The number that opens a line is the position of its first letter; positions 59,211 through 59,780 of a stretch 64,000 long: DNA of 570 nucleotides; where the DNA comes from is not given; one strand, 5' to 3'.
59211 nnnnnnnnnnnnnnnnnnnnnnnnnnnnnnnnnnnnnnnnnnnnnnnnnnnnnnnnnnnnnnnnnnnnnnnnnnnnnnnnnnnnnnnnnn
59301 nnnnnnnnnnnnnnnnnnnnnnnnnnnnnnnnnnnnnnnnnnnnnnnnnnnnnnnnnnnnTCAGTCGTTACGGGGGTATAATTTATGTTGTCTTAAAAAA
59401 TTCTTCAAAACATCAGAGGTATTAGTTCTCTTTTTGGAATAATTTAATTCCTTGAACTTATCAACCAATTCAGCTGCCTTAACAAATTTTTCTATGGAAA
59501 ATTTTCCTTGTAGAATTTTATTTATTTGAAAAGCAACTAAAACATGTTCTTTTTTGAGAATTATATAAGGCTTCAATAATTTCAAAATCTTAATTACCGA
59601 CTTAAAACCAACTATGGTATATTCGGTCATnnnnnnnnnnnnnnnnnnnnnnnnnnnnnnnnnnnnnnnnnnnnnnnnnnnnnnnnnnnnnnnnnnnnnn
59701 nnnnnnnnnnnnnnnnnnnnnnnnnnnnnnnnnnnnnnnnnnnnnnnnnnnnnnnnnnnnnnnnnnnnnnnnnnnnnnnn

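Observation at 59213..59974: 23S rRNA intron at the I-CreI-type site (E. coli ~2593) whose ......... endonuclease gene is split by a 10-bp tandem duplication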

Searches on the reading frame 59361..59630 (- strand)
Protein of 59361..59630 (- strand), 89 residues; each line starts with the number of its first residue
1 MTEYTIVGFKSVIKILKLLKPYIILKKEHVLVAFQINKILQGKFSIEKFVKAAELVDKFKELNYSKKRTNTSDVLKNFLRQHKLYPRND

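Call 11: find_encoding_contigs(protein=window:59361-59630:-, flank=3000, max_places=10)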
Protein window:59361-59630:- (89 aa): no gene with exactly this product is on record in the collection.
